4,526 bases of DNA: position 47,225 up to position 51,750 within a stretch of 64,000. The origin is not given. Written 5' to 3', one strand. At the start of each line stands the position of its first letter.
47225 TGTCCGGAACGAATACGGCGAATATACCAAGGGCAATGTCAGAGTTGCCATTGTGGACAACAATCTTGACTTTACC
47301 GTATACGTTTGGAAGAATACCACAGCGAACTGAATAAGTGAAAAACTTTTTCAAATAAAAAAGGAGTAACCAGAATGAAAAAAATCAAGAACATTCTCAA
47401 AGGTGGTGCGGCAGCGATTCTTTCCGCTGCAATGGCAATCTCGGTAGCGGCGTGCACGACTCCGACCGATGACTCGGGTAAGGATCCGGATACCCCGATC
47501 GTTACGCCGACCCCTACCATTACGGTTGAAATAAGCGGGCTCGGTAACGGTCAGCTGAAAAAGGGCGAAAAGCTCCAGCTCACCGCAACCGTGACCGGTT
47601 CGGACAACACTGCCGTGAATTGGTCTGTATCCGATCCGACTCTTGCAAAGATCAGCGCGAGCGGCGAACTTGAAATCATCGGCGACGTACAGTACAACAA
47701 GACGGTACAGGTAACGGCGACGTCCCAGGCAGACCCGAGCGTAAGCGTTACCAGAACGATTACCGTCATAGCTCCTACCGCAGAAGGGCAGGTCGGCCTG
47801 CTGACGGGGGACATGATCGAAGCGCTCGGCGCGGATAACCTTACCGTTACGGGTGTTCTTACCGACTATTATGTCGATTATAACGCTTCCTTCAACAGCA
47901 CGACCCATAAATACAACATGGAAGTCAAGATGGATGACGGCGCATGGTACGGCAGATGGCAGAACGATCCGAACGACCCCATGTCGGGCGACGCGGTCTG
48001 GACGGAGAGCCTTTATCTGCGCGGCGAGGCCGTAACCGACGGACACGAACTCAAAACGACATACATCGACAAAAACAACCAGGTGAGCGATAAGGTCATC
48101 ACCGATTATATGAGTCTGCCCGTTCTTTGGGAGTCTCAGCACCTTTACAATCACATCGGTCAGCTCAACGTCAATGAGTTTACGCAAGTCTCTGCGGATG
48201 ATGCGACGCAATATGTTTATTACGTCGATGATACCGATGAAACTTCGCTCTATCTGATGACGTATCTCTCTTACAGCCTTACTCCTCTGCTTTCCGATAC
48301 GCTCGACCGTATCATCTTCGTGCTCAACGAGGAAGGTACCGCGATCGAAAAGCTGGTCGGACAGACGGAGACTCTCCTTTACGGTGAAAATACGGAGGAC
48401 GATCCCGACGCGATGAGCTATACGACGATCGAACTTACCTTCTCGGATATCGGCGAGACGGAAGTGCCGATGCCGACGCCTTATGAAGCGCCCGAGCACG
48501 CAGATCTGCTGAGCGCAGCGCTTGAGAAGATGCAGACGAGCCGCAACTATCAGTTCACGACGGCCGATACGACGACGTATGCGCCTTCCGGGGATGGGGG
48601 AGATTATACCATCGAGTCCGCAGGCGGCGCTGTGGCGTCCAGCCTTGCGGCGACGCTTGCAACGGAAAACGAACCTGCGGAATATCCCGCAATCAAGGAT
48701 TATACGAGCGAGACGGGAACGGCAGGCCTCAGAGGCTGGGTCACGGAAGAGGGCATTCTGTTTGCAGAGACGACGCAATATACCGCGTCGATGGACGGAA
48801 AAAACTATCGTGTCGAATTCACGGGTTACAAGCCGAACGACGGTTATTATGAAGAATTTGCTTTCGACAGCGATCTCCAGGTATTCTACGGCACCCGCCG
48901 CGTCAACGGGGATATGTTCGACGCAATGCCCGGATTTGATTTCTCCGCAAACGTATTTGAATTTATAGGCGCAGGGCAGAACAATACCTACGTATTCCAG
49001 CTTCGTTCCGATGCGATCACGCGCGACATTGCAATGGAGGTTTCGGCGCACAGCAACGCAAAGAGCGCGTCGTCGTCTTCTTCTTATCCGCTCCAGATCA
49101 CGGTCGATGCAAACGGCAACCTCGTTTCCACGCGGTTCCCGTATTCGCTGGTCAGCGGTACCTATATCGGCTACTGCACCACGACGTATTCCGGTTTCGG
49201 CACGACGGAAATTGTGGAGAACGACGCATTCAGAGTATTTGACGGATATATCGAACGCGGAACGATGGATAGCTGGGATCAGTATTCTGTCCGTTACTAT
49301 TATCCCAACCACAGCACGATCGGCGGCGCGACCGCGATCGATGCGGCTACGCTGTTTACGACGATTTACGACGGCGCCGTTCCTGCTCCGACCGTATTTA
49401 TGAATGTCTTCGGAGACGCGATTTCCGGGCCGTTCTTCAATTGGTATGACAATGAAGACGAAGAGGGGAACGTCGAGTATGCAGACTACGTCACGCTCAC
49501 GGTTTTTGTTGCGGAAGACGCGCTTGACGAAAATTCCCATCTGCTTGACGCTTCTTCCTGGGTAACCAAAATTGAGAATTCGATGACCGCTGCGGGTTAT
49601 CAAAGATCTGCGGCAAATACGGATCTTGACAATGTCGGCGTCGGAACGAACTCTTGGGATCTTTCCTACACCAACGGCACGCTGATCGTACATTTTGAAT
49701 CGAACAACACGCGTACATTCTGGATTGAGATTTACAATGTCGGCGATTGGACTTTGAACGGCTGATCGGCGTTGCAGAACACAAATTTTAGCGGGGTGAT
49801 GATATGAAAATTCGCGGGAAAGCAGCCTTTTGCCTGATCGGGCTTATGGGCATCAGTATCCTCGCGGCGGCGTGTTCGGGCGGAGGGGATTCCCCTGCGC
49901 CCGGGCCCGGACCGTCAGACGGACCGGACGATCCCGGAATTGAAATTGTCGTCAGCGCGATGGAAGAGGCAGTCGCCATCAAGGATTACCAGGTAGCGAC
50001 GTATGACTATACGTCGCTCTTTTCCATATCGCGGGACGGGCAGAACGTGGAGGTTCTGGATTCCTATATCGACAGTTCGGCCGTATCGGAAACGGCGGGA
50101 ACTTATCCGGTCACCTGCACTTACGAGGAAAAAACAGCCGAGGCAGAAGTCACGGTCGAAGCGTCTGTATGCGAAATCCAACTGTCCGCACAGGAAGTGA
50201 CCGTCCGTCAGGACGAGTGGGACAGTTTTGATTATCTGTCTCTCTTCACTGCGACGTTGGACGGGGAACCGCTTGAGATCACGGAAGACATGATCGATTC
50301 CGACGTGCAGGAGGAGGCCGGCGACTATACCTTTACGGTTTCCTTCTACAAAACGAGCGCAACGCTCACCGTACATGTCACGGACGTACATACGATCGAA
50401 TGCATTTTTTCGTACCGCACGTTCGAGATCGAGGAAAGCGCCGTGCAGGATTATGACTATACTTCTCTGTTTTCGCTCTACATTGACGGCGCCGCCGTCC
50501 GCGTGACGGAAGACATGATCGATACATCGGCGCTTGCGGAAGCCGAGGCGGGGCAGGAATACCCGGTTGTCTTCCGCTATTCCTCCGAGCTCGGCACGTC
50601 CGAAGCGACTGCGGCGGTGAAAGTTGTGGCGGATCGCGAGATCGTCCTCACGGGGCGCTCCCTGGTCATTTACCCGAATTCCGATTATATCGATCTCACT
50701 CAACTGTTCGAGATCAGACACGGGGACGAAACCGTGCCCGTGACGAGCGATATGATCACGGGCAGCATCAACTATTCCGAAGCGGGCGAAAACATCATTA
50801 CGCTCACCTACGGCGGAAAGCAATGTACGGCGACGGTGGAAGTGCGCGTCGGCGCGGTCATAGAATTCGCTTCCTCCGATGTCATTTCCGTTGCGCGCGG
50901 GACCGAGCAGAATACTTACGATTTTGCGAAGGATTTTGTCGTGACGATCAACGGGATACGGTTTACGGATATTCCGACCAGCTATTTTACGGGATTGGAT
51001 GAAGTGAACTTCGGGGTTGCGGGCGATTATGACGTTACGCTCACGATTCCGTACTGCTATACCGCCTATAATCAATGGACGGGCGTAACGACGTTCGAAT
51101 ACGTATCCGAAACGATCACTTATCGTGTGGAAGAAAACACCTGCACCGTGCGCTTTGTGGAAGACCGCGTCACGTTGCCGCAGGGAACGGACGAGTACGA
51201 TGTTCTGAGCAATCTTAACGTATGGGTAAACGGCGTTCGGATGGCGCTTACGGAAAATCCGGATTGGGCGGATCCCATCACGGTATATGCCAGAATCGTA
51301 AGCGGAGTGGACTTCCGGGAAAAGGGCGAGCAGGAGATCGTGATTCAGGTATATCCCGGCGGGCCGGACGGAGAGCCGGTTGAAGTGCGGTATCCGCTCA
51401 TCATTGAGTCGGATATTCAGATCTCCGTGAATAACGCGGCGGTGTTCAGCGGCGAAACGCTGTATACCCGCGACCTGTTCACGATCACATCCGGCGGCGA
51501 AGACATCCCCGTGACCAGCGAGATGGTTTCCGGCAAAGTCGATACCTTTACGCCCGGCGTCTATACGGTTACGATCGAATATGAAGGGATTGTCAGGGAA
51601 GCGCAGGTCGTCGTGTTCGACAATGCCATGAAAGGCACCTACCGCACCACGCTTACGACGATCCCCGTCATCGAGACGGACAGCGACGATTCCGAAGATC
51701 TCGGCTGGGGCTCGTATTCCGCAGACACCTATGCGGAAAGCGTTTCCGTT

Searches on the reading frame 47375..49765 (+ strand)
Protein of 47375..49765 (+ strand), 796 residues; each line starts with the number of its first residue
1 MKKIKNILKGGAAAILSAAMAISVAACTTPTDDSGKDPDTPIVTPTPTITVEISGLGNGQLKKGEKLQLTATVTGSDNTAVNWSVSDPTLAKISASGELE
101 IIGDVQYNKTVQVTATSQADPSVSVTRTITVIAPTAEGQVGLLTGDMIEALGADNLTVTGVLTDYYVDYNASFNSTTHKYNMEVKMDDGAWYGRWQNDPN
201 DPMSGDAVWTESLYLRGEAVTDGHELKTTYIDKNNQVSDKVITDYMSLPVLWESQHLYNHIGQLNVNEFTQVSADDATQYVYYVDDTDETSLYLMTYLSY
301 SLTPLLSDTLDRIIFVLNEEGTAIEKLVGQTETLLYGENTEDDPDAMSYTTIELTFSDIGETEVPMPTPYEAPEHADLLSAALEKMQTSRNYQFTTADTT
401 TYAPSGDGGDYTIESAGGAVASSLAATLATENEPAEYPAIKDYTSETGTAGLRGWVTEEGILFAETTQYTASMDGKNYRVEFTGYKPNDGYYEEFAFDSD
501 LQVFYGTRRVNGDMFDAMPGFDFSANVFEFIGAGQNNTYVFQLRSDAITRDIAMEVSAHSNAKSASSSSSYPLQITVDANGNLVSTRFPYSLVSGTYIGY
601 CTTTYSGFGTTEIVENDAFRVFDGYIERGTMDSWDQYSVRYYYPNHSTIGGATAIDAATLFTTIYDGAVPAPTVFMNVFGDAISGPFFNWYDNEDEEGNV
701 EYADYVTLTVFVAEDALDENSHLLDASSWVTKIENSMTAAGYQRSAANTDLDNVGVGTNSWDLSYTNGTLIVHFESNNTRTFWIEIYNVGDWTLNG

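Call 11: search_protein_families(library=pfam, proteins=[window:47375-49765:+], max_evalue=0.001)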
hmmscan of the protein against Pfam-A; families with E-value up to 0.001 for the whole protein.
window:47375-49765:+ (796 aa): 0 families

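Call 36: search_protein_families(library=ncbifam, proteins=[window:47375-49765:+], max_evalue=0.01)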
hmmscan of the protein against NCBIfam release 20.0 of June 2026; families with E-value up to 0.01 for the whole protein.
window:47375-49765:+ (796 aa): 1 family
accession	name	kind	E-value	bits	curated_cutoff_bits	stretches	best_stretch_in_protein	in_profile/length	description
NF041895.1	choice_anch_V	domain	0.0049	16.9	42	1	45-142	35-126/150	choice-of-anchor V domain-containing protein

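Call 70: search_protein_families(library=pfam, proteins=[window:47375-49765:+], max_evalue=5)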
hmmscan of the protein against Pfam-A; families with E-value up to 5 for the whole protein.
window:47375-49765:+ (796 aa): 4 families
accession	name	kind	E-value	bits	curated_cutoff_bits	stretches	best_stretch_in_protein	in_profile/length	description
PF02368.24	Big_2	-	0.0022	18.3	22.8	1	61-125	14-77/79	Bacterial Ig-like domain (group 2)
PF20578.4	aBig_2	-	0.0083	16.4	27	1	68-132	24-85/89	Atrophied bacterial Ig domain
PF07679.22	I-set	-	0.049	14.1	23.7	1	59-92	10-43/90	Immunoglobulin I-set domain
PF08661.17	Rep_fac-A_3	-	0.096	13.5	23.5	1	70-125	33-88/105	Replication factor A protein 3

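Call 102: search_solved_structures(query=window:47375-49762:+, max_evalue=0.01)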
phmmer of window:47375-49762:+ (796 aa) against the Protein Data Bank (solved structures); distinct sequences matched with E-value up to 0.01: 2.
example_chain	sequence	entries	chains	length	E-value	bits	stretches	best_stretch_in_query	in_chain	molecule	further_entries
8vur_H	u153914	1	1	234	0.0016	20.1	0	49-124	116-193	003-102 Heavy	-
9dry_E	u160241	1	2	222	0.0085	17.7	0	51-157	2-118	2F1 Fab heavy chain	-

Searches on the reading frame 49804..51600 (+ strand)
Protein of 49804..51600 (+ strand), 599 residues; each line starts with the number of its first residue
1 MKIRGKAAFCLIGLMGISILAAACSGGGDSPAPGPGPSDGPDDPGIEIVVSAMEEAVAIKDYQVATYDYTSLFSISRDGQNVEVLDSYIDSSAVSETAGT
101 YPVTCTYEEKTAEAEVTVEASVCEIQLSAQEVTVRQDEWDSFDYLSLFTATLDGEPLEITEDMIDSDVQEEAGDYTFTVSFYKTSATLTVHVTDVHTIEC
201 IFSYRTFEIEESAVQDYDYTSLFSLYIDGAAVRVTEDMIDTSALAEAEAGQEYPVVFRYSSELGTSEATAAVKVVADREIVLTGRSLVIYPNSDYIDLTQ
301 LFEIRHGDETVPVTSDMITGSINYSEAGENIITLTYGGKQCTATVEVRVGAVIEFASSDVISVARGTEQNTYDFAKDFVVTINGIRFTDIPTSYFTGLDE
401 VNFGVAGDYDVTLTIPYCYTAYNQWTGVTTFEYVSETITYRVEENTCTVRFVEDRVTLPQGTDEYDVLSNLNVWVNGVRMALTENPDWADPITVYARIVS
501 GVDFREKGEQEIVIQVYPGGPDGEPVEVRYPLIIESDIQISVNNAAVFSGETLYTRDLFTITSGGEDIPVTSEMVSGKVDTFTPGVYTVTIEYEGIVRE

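Call 70: search_protein_families(library=pfam, proteins=[window:49804-51600:+], max_evalue=5)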
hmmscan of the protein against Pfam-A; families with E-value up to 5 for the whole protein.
window:49804-51600:+ (599 aa): 3 families
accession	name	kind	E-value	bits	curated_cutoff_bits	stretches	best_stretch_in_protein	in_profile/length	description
PF07523.18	Big_3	-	1.1e-16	61.2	21.2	4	548-597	9-60/68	Bacterial Ig-like domain (group 3)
PF16403.11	Bact_surface_Ig-like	-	0.092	13.2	27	1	554-590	17-52/71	Bacterial surface protein, Ig-like domain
PF18079.6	AglB_L1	-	2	9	23.6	1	168-216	35-83/87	Archaeal glycosylation protein B long peripheral domain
